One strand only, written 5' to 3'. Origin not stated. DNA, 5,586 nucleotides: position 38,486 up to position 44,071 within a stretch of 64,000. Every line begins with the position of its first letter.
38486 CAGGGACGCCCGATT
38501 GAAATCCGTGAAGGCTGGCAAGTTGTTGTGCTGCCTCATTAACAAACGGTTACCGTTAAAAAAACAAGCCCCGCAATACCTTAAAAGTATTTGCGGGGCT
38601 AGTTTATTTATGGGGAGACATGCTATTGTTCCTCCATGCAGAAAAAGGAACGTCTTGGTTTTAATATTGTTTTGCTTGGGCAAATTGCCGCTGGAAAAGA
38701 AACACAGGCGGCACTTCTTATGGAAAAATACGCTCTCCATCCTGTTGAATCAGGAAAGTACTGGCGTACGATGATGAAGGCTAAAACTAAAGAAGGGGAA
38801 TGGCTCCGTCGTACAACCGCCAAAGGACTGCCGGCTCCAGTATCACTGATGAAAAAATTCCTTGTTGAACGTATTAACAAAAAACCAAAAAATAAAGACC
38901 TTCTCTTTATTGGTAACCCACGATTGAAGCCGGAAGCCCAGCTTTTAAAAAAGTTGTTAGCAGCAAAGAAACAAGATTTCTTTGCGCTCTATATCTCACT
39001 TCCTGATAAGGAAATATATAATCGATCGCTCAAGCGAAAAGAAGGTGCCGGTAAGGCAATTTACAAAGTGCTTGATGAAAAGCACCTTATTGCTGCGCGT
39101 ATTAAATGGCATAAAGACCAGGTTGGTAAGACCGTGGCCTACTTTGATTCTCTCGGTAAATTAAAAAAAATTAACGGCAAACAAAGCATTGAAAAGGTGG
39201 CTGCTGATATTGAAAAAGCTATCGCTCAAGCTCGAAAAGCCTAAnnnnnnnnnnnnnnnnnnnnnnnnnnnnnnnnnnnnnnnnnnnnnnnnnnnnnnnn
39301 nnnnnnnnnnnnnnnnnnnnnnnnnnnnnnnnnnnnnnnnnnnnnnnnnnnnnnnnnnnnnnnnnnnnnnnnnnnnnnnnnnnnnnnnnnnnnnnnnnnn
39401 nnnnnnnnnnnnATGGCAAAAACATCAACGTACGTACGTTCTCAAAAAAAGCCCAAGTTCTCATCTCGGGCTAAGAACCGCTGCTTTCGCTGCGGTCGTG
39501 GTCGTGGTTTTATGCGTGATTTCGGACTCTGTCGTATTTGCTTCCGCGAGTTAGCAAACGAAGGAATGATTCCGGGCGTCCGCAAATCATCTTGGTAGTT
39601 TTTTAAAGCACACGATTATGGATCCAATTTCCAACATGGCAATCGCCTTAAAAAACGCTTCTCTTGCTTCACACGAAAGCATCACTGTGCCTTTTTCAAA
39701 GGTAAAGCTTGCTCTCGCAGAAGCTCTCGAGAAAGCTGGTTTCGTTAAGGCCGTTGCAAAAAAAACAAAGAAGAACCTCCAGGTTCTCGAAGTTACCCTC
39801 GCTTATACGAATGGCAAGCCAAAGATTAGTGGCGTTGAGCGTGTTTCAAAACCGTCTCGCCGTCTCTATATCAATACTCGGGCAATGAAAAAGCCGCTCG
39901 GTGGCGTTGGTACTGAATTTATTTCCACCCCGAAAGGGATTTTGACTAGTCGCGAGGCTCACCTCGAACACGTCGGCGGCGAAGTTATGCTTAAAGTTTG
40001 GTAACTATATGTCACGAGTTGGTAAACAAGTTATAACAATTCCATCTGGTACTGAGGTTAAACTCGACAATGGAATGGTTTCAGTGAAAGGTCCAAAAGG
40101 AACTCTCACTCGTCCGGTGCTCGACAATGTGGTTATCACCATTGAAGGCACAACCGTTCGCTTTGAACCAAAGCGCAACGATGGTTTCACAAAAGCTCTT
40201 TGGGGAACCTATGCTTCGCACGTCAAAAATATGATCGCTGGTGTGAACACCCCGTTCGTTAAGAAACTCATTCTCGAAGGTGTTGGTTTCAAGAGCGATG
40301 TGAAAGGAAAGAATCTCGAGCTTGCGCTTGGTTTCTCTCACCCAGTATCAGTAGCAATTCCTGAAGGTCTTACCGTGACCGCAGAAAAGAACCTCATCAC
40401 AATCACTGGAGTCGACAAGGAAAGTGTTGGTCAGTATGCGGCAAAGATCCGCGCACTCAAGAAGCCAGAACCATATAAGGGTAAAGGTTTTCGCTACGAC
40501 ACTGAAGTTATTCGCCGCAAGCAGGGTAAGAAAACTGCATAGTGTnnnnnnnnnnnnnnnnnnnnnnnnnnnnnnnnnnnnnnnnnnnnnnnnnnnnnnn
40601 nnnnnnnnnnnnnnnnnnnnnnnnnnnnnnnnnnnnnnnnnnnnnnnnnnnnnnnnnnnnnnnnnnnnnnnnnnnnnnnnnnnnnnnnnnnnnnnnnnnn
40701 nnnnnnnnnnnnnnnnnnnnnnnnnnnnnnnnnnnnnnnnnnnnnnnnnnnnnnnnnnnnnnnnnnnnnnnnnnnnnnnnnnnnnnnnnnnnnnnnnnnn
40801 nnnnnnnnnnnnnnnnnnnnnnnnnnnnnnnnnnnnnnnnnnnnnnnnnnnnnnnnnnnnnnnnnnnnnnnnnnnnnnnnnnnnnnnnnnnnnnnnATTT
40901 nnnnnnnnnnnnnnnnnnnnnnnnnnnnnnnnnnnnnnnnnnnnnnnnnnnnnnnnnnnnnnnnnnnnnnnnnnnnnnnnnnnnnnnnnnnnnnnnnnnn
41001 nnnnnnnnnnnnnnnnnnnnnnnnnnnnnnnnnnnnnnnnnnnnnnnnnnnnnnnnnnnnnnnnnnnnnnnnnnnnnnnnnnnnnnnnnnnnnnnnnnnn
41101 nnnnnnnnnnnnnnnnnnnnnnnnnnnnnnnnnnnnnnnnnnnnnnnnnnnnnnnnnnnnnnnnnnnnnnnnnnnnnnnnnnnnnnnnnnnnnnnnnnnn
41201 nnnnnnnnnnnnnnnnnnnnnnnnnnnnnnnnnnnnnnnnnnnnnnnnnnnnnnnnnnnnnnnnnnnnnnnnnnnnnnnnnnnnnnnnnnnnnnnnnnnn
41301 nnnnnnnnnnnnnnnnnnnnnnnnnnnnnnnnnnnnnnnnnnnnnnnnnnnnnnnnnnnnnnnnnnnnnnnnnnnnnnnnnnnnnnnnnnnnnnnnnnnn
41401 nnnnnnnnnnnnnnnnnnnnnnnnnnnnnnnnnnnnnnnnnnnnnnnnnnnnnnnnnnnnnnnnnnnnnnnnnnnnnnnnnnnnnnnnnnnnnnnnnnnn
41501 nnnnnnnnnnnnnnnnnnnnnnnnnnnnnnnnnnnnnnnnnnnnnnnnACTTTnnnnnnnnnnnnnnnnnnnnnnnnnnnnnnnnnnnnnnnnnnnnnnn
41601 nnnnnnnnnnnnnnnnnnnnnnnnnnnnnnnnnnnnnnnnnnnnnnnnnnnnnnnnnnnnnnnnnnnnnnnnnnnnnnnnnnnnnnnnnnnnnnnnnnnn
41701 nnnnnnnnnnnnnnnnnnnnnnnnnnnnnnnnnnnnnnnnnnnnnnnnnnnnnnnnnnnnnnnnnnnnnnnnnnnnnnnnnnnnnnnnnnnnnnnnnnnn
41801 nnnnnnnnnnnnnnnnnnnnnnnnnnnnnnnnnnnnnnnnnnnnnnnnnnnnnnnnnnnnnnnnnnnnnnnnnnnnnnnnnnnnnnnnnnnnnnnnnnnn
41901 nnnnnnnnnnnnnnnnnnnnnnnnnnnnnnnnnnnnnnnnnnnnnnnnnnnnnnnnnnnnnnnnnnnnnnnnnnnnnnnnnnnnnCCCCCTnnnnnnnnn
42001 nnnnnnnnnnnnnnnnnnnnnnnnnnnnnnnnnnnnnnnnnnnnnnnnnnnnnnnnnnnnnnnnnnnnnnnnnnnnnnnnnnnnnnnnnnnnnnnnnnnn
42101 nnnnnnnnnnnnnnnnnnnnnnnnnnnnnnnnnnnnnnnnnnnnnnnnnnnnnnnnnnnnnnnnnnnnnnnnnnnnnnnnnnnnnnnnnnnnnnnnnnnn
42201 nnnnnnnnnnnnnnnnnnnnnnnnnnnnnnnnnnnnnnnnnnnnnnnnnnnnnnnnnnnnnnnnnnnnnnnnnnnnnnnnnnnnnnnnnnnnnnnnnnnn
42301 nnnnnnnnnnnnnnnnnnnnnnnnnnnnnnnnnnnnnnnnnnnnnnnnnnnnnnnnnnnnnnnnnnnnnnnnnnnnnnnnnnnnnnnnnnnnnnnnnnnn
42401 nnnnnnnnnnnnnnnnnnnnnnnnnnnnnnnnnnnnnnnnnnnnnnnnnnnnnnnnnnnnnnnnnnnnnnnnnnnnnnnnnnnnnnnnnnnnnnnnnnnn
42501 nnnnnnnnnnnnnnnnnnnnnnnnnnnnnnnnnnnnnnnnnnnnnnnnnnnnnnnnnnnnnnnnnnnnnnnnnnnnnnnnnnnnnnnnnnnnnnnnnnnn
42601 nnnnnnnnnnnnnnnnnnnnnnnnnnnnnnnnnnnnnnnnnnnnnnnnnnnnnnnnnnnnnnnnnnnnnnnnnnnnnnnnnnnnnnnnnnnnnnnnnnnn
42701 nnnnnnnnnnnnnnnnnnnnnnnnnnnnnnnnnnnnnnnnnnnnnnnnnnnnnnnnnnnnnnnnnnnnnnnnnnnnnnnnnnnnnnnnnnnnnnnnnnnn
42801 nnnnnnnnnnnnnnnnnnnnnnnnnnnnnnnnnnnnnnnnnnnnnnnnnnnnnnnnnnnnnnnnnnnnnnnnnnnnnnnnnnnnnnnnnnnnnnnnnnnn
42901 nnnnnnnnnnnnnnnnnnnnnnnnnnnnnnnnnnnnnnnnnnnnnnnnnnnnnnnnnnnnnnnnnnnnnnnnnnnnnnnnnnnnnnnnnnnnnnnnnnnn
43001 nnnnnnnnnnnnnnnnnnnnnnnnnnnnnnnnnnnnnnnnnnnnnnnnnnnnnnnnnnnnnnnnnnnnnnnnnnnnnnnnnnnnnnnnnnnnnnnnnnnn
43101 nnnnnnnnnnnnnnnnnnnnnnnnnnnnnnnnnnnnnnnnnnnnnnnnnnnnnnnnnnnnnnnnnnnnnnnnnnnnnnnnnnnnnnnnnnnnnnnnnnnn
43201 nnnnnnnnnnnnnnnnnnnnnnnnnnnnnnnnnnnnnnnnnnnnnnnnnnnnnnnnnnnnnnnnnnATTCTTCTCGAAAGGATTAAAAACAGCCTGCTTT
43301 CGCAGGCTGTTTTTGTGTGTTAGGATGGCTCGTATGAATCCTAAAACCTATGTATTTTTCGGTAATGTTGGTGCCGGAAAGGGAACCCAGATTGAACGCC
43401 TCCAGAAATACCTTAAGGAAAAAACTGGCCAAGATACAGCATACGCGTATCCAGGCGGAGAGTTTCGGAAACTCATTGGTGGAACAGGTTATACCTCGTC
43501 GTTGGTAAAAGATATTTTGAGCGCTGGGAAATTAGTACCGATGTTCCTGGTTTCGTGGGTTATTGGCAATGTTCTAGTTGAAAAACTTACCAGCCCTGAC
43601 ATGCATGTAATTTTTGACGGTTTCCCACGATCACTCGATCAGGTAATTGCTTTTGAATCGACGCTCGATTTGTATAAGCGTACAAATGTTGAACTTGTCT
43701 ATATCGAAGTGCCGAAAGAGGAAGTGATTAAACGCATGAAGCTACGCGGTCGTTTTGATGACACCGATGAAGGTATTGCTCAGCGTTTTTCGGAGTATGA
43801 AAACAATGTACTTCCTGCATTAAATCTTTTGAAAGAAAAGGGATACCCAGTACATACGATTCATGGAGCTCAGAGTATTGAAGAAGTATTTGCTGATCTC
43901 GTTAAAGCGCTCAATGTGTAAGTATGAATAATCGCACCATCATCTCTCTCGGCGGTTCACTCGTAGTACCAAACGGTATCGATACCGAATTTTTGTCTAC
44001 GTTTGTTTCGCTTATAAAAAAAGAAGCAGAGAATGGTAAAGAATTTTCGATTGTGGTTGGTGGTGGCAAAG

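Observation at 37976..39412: Islet splitting the spc operon: hypothetical protein with atypical codon choice plus a divergent adenylate kinase paralog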

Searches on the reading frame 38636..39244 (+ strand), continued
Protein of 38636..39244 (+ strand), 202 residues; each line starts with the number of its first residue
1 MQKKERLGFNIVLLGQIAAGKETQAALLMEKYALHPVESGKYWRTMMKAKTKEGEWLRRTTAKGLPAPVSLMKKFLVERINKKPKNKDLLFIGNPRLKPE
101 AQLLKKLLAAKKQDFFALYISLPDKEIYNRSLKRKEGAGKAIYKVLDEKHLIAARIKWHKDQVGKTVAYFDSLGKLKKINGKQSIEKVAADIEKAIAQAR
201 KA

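Call 80: find_encoding_contigs(protein=P0011, flank=5000, max_places=1)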
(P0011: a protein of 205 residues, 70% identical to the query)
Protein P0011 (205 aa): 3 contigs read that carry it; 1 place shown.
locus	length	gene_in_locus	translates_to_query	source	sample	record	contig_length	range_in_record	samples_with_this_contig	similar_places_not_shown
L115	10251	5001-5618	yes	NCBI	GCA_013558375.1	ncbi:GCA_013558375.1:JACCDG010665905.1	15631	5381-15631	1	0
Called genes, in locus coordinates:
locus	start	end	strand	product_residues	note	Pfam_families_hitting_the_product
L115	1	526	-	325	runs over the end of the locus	-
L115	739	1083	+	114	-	PF00203:Ribosomal_S19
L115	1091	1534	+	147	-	PF00237:Ribosomal_L22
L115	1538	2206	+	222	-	PF07650:KH_2, PF00189:Ribosomal_S3_C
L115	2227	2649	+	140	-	PF00252:Ribosomal_L16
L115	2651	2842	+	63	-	PF00831:Ribosomal_L29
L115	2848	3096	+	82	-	PF00366:Ribosomal_S17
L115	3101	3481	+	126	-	PF00238:Ribosomal_L14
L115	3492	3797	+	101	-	PF00467:KOW, PF17136:ribosomal_L24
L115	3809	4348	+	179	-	PF00281:Ribosomal_L5, PF00673:Ribosomal_L5_C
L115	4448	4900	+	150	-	-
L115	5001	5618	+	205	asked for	PF00406:ADK, PF13207:AAA_17 (weak)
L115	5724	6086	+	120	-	-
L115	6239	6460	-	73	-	-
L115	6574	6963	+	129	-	PF00410:Ribosomal_S8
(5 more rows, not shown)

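Call 89: search_dna_similar(query=window:38636-39241:+, collection=phages, mode=protein, max_evalue=0.00001, max_rows=8)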
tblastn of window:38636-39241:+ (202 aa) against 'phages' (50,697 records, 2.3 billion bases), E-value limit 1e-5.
Records with a match: 3; places in all: 3; records where one place covers at least 80% of the query: 3.
Best place of each record, by identity: <60% 3.
By first word of the organism name: Bacteriophage 2; Staphylococcus 1.
By host as written in the record: - 2; Staphylococcus aureus 1.
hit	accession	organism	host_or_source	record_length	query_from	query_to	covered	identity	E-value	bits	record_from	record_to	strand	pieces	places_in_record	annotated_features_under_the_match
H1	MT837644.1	Bacteriophage sp.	human fecal samples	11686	9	196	93%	29.1%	3e-12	70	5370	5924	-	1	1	record has no annotation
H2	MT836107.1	Bacteriophage sp.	human fecal samples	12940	9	196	93%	29.1%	4e-11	67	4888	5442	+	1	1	record has no annotation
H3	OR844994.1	Staphylococcus phage SA 1306 Kay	Staphylococcus aureus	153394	6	192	93%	24.2%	1e-7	57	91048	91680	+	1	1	record has no annotation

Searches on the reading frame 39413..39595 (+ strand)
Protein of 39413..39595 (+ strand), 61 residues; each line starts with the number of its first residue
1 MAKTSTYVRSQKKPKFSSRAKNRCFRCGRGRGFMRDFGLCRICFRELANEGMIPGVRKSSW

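Call 26: find_related_loci(query=window:39413-39595:+, collection=metagenome_contigs, flank=3500)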
Query window:39413-39595:+ (61 aa) in metagenome_contigs; peptide patterns used: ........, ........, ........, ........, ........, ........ (x = any residue, [..] = any of these).
600 stretches matched a pattern (row limit reached: there are more); 539 encode a relative of the query (tblastn E <= 1e-3); the best 80 are kept; 80 distinct loci.
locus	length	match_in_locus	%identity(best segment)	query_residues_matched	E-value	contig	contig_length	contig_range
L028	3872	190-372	93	1-61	2e-35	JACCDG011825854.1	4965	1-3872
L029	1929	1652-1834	90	1-61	3e-34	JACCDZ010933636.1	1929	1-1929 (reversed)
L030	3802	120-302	87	1-61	3e-33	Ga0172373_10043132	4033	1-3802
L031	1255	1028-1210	85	1-61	1e-33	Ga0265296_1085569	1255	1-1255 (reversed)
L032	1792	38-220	89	1-61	3e-33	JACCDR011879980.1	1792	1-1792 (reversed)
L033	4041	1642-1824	85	1-61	8e-33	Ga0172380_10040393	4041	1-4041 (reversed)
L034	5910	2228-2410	89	1-61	6e-33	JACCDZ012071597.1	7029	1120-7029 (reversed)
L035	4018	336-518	87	1-61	4e-33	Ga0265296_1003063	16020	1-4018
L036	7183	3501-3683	87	1-61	8e-33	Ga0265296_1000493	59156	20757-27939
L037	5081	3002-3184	85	1-61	2e-32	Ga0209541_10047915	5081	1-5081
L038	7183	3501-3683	85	1-61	1e-32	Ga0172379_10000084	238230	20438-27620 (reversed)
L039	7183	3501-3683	85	1-61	1e-32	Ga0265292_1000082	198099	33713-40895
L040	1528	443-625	85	1-61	7e-33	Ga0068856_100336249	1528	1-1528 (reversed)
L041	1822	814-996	85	1-61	9e-33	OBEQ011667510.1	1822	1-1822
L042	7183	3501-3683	85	1-61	1e-32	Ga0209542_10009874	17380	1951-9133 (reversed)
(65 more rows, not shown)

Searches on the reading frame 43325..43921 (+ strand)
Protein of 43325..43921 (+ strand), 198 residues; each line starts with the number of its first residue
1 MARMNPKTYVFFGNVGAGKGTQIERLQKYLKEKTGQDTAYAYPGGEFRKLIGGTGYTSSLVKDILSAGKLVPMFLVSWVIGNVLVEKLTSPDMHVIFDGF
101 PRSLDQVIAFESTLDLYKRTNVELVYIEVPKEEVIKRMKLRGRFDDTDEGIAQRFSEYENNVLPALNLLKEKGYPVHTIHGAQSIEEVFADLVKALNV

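Call 3: search_protein_families(library=pfam, proteins=[window:43325-43921:+], max_evalue=1)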
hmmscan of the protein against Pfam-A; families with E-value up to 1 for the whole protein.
window:43325-43921:+ (198 aa): 9 families
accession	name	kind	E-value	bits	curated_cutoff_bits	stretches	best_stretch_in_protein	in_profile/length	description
PF00406.28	ADK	-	1.7e-18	67.7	26.8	1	12-173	2-150/151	Adenylate kinase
PF13207.12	AAA_17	-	3e-08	34.5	27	1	13-150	2-134/136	AAA domain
PF02223.23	Thymidylate_kin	-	0.00028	21.1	27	1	16-190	6-183/185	Thymidylate kinase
PF01712.25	dNK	-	0.00054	20.2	27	1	123-147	125-149/203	Deoxynucleoside kinase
PF03976.20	PPK2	-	0.0015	18.6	22.3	1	10-141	35-156/229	Polyphosphate kinase 2 (PPK2)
PF06414.18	Zeta_toxin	-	0.0016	18.4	22.3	1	4-143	14-145/199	Zeta toxin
PF03193.22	RsgA_GTPase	-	0.026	14.8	30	1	4-36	104-136/174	RsgA GTPase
PF13238.12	AAA_18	-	0.063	14.2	29.4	0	114-144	94-114/128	AAA domain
PF00448.28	SRP54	-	0.25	11.4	22.7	1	7-36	2-30/196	SRP54-type protein, GTPase domain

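Call 15: search_protein_families(library=ncbifam, proteins=[window:43325-43921:+], max_evalue=0.01)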
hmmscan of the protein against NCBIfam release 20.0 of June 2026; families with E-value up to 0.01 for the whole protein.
window:43325-43921:+ (198 aa): 23 families
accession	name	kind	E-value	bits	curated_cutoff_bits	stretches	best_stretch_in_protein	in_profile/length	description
TIGR01351.1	adk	subfamily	1.8e-26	93.1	168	2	9-141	2-127/212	adenylate kinase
NF001381.0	PRK00279.1-3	equivalog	2e-26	92.9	187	1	10-197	4-186/188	adenylate kinase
NF011100.0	PRK14527.1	equivalog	4.9e-24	85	154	1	4-196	4-190/191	adenylate kinase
NF002700.0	PRK02496.1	equivalog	3.3e-23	82.3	262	1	9-197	4-183/184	adenylate kinase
TIGR01359.1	UMP_CMP_kin_fam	subfamily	3.3e-20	72.8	207.6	1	11-196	4-184/185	UMP-CMP kinase family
NF001380.0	PRK00279.1-2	equivalog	3.7e-20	72.2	251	2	10-141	4-127/216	adenylate kinase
NF011105.0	PRK14532.1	equivalog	2.4e-19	69.6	162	1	10-197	4-186/189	adenylate kinase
NF001385.0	PRK00279.2-3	equivalog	1.1e-18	67.6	315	2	5-141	3-130/213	adenylate kinase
NF011101.0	PRK14528.1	equivalog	1.6e-17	63.8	195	1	7-195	2-185/187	adenylate kinase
TIGR01360.1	aden_kin_iso1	equivalog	2.9e-17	62.9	284.1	1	11-197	8-186/188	adenylate kinase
NF011104.0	PRK14531.1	equivalog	3.7e-17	62.6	160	1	9-196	5-182/183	adenylate kinase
NF001383.0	PRK00279.2-1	equivalog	2.6e-14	53.4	225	1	10-139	4-121/212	adenylate kinase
NF001386.0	PRK00279.2-4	equivalog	6.3e-14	52.1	256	1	9-140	5-129/220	adenylate kinase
NF011103.0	PRK14530.1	equivalog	9.8e-14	51.4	294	2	8-139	5-124/215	adenylate kinase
NF001384.0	PRK00279.2-2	equivalog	1.9e-13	50.6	152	1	9-194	5-184/191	adenylate kinase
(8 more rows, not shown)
